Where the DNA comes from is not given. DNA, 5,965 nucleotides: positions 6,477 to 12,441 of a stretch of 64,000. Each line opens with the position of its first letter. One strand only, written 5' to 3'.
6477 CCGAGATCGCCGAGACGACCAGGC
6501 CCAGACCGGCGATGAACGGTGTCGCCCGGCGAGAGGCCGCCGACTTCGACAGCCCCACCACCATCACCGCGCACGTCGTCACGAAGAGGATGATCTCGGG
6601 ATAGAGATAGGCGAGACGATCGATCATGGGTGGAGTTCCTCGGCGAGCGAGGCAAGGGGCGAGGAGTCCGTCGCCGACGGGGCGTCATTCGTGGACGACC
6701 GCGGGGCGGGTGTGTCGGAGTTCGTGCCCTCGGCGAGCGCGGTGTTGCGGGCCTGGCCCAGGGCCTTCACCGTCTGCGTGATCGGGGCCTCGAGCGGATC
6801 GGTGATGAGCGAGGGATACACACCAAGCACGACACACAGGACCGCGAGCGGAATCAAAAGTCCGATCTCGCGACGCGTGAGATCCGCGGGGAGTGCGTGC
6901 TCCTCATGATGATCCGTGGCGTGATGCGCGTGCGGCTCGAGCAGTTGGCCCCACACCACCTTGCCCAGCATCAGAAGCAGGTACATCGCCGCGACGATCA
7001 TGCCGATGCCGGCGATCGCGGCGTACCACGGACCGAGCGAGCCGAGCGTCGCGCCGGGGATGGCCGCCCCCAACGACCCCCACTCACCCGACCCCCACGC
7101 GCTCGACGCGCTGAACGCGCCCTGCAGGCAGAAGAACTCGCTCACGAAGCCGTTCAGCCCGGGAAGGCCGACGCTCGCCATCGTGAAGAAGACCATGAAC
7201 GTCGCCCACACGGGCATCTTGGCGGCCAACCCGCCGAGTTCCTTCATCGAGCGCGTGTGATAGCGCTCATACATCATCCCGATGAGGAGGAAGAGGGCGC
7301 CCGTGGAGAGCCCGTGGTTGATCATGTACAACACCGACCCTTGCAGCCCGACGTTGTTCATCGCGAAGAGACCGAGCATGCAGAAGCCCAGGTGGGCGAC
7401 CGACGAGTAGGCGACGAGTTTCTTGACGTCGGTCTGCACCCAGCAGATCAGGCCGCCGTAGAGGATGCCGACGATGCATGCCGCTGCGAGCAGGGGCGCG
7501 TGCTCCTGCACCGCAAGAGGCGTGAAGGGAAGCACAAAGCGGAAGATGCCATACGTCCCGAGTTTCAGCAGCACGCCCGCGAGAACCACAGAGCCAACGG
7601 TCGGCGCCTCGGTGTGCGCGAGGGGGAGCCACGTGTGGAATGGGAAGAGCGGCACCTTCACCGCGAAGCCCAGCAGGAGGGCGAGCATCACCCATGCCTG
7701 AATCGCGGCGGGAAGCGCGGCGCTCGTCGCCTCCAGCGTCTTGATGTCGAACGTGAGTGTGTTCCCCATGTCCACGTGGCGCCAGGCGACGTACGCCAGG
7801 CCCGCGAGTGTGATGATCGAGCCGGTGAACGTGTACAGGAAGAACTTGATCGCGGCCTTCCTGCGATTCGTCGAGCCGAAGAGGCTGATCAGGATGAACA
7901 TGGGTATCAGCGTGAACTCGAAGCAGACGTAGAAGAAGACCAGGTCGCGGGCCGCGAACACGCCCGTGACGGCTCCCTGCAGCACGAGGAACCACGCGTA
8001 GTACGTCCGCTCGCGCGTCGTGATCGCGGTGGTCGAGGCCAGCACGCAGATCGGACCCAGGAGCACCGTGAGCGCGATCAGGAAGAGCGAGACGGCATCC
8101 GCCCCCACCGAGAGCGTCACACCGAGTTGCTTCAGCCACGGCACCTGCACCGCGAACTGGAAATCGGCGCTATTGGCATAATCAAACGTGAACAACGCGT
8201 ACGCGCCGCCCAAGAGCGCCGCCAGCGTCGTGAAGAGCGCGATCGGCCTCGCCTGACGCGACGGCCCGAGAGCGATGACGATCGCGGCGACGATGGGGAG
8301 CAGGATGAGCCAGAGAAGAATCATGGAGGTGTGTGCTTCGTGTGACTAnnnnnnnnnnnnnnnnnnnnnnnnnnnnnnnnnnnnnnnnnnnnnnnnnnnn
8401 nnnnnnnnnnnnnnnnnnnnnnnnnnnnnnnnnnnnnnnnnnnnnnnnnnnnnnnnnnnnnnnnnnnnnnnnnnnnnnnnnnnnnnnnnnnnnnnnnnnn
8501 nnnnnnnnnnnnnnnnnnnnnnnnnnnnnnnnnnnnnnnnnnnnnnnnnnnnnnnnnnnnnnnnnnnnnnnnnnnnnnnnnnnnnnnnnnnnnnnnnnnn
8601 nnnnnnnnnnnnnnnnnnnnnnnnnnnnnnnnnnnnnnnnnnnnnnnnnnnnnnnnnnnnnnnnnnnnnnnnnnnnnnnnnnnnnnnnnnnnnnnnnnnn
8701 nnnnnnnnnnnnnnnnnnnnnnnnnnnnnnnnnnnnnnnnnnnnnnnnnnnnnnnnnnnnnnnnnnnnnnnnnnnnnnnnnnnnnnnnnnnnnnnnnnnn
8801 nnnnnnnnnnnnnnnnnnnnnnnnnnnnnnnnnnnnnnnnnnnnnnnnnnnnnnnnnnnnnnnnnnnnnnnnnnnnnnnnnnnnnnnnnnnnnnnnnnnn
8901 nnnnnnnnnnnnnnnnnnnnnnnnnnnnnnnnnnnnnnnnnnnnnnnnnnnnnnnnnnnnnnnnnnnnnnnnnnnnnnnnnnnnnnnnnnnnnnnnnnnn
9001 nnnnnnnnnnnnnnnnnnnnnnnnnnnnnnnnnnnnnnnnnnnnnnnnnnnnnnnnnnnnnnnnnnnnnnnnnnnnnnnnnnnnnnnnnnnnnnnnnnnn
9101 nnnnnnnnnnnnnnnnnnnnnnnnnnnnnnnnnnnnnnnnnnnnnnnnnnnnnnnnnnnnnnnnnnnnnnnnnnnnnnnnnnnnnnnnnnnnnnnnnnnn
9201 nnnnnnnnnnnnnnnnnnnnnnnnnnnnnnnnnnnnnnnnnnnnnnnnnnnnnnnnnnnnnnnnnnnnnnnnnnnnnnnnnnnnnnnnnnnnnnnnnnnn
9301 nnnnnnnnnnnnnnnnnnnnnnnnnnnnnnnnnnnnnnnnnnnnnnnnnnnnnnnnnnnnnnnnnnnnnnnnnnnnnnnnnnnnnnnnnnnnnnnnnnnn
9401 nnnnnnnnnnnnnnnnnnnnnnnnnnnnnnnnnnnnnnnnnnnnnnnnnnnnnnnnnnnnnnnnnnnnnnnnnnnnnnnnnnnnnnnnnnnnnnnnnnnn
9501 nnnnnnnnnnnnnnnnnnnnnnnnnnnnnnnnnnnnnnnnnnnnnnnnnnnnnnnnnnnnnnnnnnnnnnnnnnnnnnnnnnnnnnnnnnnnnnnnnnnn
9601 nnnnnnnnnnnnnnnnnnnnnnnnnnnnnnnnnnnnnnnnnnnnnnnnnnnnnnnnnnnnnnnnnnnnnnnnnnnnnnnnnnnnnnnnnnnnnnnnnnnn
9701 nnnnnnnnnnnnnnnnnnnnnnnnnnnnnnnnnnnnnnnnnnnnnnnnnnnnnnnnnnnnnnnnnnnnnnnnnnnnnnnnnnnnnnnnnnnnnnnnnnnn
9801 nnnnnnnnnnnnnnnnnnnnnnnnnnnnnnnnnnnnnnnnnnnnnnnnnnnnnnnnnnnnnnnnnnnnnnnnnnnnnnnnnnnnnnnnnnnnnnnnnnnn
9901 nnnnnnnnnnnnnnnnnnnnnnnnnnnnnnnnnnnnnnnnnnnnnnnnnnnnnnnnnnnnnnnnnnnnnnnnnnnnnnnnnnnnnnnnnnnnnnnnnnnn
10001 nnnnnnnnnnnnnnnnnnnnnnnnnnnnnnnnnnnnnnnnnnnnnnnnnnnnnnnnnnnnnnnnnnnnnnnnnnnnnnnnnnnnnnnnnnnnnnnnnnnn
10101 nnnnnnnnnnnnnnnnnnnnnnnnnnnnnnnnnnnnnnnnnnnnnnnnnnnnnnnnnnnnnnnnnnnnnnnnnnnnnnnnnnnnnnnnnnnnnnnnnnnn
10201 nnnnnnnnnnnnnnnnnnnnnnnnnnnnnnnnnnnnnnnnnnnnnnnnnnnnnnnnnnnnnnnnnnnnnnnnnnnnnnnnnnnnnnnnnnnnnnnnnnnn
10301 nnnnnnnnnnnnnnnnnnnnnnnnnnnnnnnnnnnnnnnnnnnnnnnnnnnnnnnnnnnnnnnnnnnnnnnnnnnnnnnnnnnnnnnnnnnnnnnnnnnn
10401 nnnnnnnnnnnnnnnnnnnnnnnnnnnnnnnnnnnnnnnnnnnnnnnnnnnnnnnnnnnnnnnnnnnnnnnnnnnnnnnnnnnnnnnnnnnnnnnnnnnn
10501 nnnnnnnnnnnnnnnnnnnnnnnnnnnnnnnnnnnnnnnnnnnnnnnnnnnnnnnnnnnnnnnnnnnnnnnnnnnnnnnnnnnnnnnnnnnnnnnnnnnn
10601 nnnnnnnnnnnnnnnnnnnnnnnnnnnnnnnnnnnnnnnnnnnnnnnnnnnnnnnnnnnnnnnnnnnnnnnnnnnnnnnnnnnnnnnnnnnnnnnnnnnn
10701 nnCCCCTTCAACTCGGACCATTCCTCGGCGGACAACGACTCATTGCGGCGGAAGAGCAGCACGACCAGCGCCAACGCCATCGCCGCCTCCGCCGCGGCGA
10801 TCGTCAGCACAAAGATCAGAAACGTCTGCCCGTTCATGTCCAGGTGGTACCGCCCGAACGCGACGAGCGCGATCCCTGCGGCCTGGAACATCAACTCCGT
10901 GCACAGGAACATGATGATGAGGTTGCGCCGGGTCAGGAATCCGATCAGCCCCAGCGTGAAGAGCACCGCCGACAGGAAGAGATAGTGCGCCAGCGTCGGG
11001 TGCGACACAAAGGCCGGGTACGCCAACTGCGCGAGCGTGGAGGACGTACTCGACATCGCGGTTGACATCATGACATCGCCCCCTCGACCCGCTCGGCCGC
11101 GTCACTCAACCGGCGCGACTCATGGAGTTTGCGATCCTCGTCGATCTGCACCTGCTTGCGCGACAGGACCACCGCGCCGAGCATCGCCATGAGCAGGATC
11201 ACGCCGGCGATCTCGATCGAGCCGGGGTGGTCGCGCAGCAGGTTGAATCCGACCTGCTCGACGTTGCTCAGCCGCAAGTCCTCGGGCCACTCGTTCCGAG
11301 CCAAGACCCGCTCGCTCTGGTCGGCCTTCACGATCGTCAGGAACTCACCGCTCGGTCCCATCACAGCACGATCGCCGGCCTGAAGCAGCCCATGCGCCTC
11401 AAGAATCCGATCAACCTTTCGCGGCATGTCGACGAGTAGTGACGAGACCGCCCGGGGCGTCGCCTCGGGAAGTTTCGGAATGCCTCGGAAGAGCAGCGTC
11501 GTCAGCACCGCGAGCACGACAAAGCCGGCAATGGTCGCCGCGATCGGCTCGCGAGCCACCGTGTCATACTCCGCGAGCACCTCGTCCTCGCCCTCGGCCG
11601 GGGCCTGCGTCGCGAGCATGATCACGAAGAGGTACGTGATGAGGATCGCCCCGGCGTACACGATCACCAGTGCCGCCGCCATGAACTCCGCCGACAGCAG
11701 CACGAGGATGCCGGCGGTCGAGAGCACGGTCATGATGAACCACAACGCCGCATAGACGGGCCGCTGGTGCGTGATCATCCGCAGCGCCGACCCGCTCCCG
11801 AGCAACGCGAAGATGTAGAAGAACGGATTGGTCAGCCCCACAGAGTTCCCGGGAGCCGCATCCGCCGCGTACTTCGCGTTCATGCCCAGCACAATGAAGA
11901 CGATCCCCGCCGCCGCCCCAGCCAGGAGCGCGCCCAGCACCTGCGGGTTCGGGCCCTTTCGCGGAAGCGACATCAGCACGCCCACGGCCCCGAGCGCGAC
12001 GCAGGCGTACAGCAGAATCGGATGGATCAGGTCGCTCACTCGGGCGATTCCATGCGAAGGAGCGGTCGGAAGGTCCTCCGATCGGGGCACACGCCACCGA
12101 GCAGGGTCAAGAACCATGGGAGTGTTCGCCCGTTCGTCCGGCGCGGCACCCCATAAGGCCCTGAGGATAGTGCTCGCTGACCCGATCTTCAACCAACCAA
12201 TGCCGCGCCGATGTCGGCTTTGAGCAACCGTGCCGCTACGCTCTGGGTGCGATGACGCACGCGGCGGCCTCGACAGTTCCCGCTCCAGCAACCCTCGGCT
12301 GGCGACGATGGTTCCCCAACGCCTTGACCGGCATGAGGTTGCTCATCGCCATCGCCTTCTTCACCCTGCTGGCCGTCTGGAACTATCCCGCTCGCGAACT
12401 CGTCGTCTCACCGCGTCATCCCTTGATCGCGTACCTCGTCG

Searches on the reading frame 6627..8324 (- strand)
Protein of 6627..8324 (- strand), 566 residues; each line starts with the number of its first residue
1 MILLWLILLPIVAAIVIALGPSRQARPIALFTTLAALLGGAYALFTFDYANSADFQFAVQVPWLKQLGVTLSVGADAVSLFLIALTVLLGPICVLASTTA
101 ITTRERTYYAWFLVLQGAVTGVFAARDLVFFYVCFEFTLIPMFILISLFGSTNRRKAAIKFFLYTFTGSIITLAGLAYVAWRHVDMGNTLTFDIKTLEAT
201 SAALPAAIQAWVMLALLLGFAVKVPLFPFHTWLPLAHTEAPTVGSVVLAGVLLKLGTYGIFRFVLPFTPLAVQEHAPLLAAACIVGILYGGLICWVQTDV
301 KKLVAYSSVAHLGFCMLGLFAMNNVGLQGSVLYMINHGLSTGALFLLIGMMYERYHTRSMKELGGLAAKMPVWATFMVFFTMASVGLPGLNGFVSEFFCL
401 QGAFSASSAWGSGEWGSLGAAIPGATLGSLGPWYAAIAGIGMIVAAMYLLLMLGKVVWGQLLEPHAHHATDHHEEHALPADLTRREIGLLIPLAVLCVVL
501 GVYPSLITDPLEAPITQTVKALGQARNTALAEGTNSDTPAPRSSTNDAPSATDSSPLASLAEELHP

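Call 42: search_protein_families(library=pfam, proteins=[window:6627-8324:-], max_evalue=0.001)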
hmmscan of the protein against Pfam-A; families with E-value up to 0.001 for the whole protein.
window:6627-8324:- (566 aa): 2 families
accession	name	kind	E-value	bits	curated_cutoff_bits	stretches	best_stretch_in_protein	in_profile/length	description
PF00361.26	Proton_antipo_M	-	1.7e-69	234.7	21.5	1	125-411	1-283/294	NADH:quinone oxidoreductase/Mrp antiporter, TM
PF01059.23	Oxidored_q5_N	-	0.00013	22.5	22.7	1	68-116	52-104/110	NADH-ubiquinone oxidoreductase chain 4, amino terminus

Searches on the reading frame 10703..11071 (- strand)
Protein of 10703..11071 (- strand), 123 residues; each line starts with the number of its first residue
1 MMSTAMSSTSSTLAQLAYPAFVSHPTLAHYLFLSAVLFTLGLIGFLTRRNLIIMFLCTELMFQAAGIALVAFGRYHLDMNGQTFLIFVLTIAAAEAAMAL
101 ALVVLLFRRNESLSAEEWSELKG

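Call 42: search_protein_families(library=pfam, proteins=[window:10703-11071:-], max_evalue=0.001)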
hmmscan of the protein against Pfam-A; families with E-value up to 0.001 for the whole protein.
window:10703-11071:- (123 aa): 2 families
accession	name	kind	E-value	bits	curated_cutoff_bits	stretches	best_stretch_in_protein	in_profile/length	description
PF00420.29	Oxidored_q2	-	4.9e-26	90.8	26.1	1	29-122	1-94/95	NADH-ubiquinone/plastoquinone oxidoreductase chain 4L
PF17555.7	TssN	-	0.00067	19.6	30.3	1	27-109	33-116/274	Type VI secretion system, TssN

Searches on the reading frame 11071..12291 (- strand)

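Call 42: search_protein_families(library=pfam, proteins=[window:11071-12291:-], max_evalue=0.001)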
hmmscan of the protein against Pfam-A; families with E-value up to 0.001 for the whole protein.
window:11071-12291:- (407 aa): 1 family
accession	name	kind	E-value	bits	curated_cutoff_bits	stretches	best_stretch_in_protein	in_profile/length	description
PF00499.25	Oxidored_q3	-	4.8e-31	107.9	33.2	1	168-376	1-146/146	NADH-ubiquinone/plastoquinone oxidoreductase chain 6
